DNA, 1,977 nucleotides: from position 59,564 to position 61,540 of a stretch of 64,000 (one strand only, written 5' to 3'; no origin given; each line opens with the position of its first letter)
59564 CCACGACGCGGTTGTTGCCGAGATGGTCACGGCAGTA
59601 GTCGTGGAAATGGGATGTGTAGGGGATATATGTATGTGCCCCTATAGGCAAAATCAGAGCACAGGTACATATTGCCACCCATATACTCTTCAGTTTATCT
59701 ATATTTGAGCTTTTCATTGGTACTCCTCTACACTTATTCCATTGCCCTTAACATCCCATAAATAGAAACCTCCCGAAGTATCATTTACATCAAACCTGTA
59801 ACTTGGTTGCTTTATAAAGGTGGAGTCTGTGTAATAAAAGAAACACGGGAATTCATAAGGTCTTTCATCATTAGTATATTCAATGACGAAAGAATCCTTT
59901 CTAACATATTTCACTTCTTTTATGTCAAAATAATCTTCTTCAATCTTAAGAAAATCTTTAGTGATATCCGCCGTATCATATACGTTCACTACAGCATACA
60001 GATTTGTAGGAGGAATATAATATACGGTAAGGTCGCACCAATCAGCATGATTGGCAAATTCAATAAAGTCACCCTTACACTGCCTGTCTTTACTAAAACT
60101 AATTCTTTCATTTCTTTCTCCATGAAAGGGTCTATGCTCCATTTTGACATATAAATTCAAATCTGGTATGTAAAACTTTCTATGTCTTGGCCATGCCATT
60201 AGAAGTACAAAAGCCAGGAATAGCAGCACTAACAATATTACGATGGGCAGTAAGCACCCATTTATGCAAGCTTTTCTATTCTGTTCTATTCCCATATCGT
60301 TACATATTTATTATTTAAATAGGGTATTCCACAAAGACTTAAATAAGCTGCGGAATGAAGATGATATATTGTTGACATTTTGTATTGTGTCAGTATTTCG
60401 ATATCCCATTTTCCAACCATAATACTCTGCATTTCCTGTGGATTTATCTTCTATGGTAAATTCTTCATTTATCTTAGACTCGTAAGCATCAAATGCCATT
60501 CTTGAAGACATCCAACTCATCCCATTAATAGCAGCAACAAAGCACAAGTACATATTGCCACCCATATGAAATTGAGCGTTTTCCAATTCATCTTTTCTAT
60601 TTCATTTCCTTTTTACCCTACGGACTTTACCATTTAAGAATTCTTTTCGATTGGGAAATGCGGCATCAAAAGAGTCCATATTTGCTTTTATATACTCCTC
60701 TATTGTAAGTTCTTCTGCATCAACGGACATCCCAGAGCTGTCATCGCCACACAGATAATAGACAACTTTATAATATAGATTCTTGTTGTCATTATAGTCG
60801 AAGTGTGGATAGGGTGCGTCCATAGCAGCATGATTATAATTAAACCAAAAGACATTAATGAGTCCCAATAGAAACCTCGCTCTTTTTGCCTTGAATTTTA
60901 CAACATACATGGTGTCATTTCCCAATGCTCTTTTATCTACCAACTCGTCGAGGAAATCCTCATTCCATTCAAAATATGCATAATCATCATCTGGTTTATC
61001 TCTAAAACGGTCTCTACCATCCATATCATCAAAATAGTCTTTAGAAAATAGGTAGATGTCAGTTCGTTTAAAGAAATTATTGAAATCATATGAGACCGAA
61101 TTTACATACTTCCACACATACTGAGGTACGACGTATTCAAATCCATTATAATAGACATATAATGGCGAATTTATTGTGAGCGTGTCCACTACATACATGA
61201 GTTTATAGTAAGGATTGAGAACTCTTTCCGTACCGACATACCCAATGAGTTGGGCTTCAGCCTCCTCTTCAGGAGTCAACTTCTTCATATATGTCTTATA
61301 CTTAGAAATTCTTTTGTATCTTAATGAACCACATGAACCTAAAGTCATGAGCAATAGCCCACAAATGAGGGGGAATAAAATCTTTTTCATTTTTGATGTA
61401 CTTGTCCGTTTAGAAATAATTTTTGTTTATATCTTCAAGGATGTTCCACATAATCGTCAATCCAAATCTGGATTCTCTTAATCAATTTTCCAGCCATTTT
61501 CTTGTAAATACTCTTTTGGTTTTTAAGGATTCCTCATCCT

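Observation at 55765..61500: AT-rich island: three GC-rich Rhs/YD-repeat fragments alternating with small lipoprotein and membrane ORFs (orphan toxin-remnant / immunity-type array)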

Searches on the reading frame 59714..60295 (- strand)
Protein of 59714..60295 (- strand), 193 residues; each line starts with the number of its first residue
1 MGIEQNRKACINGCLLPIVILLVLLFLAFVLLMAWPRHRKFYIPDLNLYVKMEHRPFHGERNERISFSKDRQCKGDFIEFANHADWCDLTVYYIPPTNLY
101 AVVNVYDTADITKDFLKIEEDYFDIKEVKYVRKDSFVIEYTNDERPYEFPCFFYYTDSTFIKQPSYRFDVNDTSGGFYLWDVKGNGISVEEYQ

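Call 10: search_protein_families(library=pfam, max_evalue=1, proteins=[window:59714-60295:-])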
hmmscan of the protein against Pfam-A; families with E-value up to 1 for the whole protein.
window:59714-60295:- (193 aa): 0 families

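Call 11: search_protein_families(library=ncbifam, max_evalue=1, proteins=[window:59714-60295:-])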
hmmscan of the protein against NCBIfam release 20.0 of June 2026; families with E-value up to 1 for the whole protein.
window:59714-60295:- (193 aa): 0 families

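Call 56: search_protein_families(library=pfam, max_evalue=1, proteins=[L112:3843-4295:+])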
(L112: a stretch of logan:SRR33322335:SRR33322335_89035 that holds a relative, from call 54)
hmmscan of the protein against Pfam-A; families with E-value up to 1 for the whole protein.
L112:3843-4295:+ (150 aa): 0 families

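Call 82: search_protein_families(library=ncbifam, max_evalue=0.01, proteins=[L112:688-2676:+, P0020, L109:10698-11270:+])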
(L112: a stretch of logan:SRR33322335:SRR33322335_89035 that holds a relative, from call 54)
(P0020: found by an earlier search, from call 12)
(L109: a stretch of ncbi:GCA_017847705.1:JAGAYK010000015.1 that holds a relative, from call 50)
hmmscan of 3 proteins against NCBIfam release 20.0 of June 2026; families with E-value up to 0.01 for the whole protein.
L112:688-2676:+ (662 aa): 2 families
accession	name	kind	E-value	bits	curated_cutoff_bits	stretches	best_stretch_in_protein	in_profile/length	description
TIGR03696.1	Rhs_assc_core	domain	4.9e-17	62.2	32.5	1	373-453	1-75/76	RHS repeat-associated core domain-containing protein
NF041261.1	RHS_core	equivalog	4.5e-09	34.7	2000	1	345-453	1156-1260/1261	RHS element core protein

P0020 (321 aa): 1 family
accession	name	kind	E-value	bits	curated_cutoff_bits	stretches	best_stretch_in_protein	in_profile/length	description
TIGR03696.1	Rhs_assc_core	domain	5.9e-17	62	32.5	1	25-97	6-75/76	RHS repeat-associated core domain-containing protein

L109:10698-11270:+ (190 aa): 2 families
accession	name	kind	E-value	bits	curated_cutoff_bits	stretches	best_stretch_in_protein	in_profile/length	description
TIGR03696.1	Rhs_assc_core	domain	1.6e-09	38.1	32.5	1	145-182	32-68/76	RHS repeat-associated core domain-containing protein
NF041261.1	RHS_core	equivalog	0.0022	15.8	2000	1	24-94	1148-1217/1261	RHS element core protein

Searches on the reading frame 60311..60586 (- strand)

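Call 10: search_protein_families(library=pfam, max_evalue=1, proteins=[window:60311-60586:-])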
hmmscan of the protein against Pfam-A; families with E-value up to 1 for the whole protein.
window:60311-60586:- (91 aa): 0 families

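Call 11: search_protein_families(library=ncbifam, max_evalue=1, proteins=[window:60311-60586:-])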
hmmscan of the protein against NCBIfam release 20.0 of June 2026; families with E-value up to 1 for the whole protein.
window:60311-60586:- (91 aa): 0 families

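Call 56: search_protein_families(library=pfam, max_evalue=1, proteins=[L112:3843-4295:+])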
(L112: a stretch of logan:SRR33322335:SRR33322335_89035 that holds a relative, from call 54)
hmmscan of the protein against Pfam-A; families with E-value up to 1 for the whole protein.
L112:3843-4295:+ (150 aa): 0 families

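Call 82: search_protein_families(library=ncbifam, max_evalue=0.01, proteins=[L112:688-2676:+, P0020, L109:10698-11270:+])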
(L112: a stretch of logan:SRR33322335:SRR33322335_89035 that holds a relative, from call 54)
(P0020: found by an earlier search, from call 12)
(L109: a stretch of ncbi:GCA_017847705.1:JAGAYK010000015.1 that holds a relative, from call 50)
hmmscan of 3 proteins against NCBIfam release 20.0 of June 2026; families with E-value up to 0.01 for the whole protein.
L112:688-2676:+ (662 aa): 2 families
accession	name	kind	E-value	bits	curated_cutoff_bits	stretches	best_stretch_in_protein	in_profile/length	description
TIGR03696.1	Rhs_assc_core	domain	4.9e-17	62.2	32.5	1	373-453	1-75/76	RHS repeat-associated core domain-containing protein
NF041261.1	RHS_core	equivalog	4.5e-09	34.7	2000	1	345-453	1156-1260/1261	RHS element core protein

P0020 (321 aa): 1 family
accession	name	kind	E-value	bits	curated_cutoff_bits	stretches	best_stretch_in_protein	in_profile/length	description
TIGR03696.1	Rhs_assc_core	domain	5.9e-17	62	32.5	1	25-97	6-75/76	RHS repeat-associated core domain-containing protein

L109:10698-11270:+ (190 aa): 2 families
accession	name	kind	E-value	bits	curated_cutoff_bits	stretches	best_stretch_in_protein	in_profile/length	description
TIGR03696.1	Rhs_assc_core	domain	1.6e-09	38.1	32.5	1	145-182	32-68/76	RHS repeat-associated core domain-containing protein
NF041261.1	RHS_core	equivalog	0.0022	15.8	2000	1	24-94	1148-1217/1261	RHS element core protein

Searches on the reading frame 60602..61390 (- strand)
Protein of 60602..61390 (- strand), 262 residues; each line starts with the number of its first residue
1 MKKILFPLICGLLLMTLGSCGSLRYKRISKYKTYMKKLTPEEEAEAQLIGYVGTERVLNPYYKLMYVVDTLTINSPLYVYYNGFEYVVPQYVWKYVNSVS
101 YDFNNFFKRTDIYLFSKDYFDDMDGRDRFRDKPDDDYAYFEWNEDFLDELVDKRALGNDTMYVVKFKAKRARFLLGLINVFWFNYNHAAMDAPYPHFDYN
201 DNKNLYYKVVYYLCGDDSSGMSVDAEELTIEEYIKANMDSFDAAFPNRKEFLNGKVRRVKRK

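Call 10: search_protein_families(library=pfam, max_evalue=1, proteins=[window:60602-61390:-])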
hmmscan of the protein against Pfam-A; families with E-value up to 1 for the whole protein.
window:60602-61390:- (262 aa): 0 families

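Call 11: search_protein_families(library=ncbifam, max_evalue=1, proteins=[window:60602-61390:-])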
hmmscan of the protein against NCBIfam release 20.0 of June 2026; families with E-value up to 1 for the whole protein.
window:60602-61390:- (262 aa): 0 families

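Call 12: list_cluster_members(proteins=[window:60602-61390:-, window:60311-60586:-, window:59714-60295:-, window:59262-59717:-, window:58561-59166:-, window:57950-58411:-, window:57645-57938:-, window:56875-57573:-, window:56441-56833:-, window:55780-56583:-])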
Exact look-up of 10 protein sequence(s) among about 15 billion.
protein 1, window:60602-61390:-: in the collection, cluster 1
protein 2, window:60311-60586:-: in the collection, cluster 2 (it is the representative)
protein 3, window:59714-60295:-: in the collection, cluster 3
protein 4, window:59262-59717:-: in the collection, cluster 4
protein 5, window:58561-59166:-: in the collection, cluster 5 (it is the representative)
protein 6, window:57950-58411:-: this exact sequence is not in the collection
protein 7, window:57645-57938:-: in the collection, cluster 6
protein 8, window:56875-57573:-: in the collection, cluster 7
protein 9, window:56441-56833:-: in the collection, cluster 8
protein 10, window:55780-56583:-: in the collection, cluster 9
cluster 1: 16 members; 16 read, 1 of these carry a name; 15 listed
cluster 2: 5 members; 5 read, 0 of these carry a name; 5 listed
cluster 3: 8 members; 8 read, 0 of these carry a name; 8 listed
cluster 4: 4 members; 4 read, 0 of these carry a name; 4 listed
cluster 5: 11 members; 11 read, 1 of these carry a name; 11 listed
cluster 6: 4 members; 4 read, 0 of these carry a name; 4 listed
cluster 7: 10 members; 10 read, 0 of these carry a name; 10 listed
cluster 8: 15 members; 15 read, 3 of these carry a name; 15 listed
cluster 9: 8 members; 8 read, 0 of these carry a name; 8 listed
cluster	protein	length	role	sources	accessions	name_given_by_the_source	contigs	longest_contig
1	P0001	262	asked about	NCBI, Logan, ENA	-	-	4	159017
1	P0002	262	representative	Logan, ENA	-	-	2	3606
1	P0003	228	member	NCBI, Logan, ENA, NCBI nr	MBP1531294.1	MAG: hypothetical protein ILA39_04115 [Bacteroidaceae bacterium] | hypothetical protein [Bacteroidaceae bacterium]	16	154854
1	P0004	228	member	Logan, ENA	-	-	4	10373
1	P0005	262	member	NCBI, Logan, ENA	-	-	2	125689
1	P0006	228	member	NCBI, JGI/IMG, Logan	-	-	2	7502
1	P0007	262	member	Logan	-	-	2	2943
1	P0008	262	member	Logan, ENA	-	-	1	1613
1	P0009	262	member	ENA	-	-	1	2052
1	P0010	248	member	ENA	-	-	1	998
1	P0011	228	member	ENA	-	-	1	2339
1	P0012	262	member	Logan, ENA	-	-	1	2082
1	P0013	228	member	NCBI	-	-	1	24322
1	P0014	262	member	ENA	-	-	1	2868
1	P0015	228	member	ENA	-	-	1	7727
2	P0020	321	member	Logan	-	-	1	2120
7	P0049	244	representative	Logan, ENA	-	-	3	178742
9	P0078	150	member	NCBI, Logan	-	-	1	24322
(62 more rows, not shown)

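Call 45: find_encoding_contigs(protein=P0049, flank=10000, max_places=4)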
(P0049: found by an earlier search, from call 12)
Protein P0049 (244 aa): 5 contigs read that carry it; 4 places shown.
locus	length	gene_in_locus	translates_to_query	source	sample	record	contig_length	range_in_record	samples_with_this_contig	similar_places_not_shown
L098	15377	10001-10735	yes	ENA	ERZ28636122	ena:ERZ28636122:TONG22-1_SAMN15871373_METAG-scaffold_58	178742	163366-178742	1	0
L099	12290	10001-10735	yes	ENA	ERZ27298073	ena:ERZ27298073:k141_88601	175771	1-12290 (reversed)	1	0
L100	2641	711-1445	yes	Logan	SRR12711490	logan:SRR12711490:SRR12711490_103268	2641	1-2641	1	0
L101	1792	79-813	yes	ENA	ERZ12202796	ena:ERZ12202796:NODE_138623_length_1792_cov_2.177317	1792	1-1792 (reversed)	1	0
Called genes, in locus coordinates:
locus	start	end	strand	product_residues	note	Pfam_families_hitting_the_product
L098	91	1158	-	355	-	PF00266:Aminotran_5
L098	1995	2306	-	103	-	PF04221:RelB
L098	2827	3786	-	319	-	-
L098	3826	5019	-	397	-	-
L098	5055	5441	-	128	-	PF00293:NUDIX, PF14815:NUDIX_4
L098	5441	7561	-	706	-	PF09848:SLFN-g3_helicase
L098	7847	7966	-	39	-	-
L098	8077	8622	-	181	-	PF18291:HU-HIG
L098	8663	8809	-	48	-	-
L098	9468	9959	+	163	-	-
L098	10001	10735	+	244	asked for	-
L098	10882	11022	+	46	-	-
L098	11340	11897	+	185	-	-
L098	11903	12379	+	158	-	-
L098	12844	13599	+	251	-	PF02498:Bro-N, PF03374:ANT (weak)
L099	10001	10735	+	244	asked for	-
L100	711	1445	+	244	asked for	-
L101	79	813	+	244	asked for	-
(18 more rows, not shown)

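Call 48: find_homologous_proteins(query=window:60602-61390:-, max_evalue=0.001)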
Query window:60602-61390:- (262 aa): 4 proteins with E <= 0.001 among 311 candidates.
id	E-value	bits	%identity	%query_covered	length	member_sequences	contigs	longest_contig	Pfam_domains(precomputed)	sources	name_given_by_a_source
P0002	1.2e-172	591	98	100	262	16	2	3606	-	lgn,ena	-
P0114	2.1e-91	324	59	100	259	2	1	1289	-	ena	-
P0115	5.2e-37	146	42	86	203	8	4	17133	-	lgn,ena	-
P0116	6.0e-33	133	41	78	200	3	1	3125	-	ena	-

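Call 49: find_encoding_contigs(protein=P0115, flank=10000, max_places=4)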
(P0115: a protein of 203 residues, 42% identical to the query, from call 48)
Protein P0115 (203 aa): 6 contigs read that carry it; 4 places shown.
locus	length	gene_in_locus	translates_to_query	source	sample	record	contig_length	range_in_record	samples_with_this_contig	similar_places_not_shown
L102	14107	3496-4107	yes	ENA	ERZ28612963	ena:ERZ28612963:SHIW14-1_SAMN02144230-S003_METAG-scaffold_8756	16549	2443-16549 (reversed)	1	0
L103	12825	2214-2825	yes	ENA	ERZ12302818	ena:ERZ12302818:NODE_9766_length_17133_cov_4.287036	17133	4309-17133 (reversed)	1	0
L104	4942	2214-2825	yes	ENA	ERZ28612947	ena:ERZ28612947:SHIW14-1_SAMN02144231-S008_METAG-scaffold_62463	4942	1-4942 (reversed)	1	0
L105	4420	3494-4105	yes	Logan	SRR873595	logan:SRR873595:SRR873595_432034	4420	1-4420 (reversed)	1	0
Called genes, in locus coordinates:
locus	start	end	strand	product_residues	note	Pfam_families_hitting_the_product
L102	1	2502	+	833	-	?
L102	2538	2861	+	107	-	PF00893:Multi_Drug_Res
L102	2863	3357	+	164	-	PF01243:PNPOx_N, PF12900:Pyridox_ox_2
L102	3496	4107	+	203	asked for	-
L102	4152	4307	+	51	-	-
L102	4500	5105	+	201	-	-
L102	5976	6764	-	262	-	PF03372:Exo_endo_phos, PF14529:Exo_endo_phos_2 (faint)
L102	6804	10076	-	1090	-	PF08757:CotH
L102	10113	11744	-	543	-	PF00657:Lipase_GDSL, PF13472:Lipase_GDSL_2, PF00657:Lipase_GDSL (weak), PF13472:Lipase_GDSL_2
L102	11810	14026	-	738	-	PF15979:Glyco_hydro_115, PF17829:GH115_C (weak)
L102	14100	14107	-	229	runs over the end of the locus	PF03483:B3_4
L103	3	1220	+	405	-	?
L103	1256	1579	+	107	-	PF00893:Multi_Drug_Res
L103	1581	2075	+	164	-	PF01243:PNPOx_N, PF12900:Pyridox_ox_2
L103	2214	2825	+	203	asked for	-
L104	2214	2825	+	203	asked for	-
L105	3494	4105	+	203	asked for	-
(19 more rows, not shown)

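Call 50: find_encoding_contigs(protein=P0003, flank=10000, max_places=5)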
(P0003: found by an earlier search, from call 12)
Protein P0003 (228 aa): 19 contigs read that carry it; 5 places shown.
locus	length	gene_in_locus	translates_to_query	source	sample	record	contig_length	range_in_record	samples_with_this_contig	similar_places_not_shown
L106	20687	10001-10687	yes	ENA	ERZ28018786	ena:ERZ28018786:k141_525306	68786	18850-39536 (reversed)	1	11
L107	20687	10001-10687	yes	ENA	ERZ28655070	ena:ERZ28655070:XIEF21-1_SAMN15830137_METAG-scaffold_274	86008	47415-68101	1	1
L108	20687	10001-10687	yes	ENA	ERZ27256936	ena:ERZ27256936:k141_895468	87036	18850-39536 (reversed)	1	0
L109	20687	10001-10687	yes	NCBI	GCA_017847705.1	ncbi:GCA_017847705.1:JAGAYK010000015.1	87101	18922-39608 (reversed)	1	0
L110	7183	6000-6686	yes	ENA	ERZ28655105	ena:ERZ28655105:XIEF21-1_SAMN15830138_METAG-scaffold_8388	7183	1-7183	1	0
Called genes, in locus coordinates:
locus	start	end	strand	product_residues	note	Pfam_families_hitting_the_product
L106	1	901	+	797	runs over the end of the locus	PF02706:Wzz, PF13807:GNVR, PF01656:CbiA (weak), PF13614:AAA_31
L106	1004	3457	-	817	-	PF17162:DUF5118, PF17148:DUF5117, PF16313:DUF4953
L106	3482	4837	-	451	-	PF02547:Queuosine_synth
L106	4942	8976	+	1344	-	PF13385:Laminin_G_3, PF00801:PKD (weak), PF18911:PKD_4 (weak), PF13385:Laminin_G_3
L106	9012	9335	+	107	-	PF00893:Multi_Drug_Res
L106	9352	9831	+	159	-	PF01243:PNPOx_N, PF12900:Pyridox_ox_2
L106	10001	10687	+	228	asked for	-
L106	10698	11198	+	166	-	-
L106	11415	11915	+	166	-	PF12796:Ank_2, PF13606:Ank_3 (faint), PF13637:Ank_4, PF13857:Ank_5, PF00023:Ank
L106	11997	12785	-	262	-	PF03372:Exo_endo_phos, PF14529:Exo_endo_phos_2 (faint)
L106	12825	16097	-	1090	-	-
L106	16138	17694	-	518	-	PF00657:Lipase_GDSL, PF13472:Lipase_GDSL_2, PF00657:Lipase_GDSL (weak), PF13472:Lipase_GDSL_2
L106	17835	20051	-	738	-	PF15979:Glyco_hydro_115, PF17829:GH115_C (weak)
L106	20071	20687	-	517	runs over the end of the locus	-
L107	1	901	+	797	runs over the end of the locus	PF02706:Wzz, PF13807:GNVR, PF01656:CbiA (weak), PF13614:AAA_31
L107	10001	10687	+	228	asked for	-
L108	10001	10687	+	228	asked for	-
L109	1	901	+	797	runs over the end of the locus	PF02706:Wzz, PF13807:GNVR, PF01656:CbiA (weak), PF13614:AAA_31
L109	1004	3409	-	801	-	PF17162:DUF5118, PF17148:DUF5117, PF16313:DUF4953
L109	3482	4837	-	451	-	PF02547:Queuosine_synth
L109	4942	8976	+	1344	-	PF13385:Laminin_G_3, PF00801:PKD (weak), PF18911:PKD_4 (weak), PF13385:Laminin_G_3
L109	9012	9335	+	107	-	PF00893:Multi_Drug_Res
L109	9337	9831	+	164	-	PF01243:PNPOx_N, PF12900:Pyridox_ox_2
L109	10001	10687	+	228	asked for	-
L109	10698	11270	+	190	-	-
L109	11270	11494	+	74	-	PF14410:GH-E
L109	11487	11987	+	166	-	PF12796:Ank_2, PF13606:Ank_3 (faint), PF13637:Ank_4, PF13857:Ank_5, PF00023:Ank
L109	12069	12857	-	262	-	PF03372:Exo_endo_phos, PF14529:Exo_endo_phos_2 (faint)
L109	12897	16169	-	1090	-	-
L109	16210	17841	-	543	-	PF00657:Lipase_GDSL, PF13472:Lipase_GDSL_2, PF00657:Lipase_GDSL (weak), PF13472:Lipase_GDSL_2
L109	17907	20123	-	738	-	PF15979:Glyco_hydro_115, PF17829:GH115_C (weak)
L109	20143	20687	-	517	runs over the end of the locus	-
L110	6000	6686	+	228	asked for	-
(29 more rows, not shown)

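Call 54: find_encoding_contigs(protein=P0078, flank=10000, max_places=4)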
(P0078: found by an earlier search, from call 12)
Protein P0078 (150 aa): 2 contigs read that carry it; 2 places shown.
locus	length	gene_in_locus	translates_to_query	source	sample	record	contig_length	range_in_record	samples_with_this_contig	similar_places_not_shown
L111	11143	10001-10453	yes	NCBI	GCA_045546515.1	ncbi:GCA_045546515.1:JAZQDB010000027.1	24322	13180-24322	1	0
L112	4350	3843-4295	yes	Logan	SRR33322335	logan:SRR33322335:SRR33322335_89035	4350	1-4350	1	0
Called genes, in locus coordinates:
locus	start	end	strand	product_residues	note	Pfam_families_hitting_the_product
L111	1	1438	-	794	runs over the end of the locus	PF17162:DUF5118, PF17148:DUF5117, PF16313:DUF4953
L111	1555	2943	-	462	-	PF02547:Queuosine_synth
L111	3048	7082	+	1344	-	PF13385:Laminin_G_3, PF00801:PKD (weak), PF18911:PKD_4 (weak), PF13385:Laminin_G_3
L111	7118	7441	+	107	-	PF00893:Multi_Drug_Res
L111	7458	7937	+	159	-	PF01243:PNPOx_N, PF12900:Pyridox_ox_2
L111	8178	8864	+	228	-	-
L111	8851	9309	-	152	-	-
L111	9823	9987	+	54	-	-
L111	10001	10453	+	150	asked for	-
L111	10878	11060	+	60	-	-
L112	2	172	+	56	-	?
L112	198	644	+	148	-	-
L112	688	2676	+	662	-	PF25023:TEN_YD-shell (faint)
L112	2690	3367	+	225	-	-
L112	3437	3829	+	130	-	PF13162:DUF3997 (faint)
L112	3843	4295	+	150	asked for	-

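Call 56: search_protein_families(library=pfam, max_evalue=1, proteins=[L112:3843-4295:+])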
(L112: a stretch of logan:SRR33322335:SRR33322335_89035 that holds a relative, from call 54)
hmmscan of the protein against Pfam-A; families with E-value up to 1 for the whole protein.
L112:3843-4295:+ (150 aa): 0 families

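Call 82: search_protein_families(library=ncbifam, max_evalue=0.01, proteins=[L112:688-2676:+, P0020, L109:10698-11270:+])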
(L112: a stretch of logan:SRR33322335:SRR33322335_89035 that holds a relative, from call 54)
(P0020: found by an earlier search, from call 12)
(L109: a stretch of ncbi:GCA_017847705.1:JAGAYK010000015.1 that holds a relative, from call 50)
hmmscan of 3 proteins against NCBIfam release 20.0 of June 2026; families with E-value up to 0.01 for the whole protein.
L112:688-2676:+ (662 aa): 2 families
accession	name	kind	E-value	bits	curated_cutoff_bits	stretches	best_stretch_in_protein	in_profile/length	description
TIGR03696.1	Rhs_assc_core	domain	4.9e-17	62.2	32.5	1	373-453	1-75/76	RHS repeat-associated core domain-containing protein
NF041261.1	RHS_core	equivalog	4.5e-09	34.7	2000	1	345-453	1156-1260/1261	RHS element core protein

P0020 (321 aa): 1 family
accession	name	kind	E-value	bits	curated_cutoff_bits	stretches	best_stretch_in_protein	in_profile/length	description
TIGR03696.1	Rhs_assc_core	domain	5.9e-17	62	32.5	1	25-97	6-75/76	RHS repeat-associated core domain-containing protein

L109:10698-11270:+ (190 aa): 2 families
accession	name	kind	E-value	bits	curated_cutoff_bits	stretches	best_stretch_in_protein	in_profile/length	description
TIGR03696.1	Rhs_assc_core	domain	1.6e-09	38.1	32.5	1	145-182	32-68/76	RHS repeat-associated core domain-containing protein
NF041261.1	RHS_core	equivalog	0.0022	15.8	2000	1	24-94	1148-1217/1261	RHS element core protein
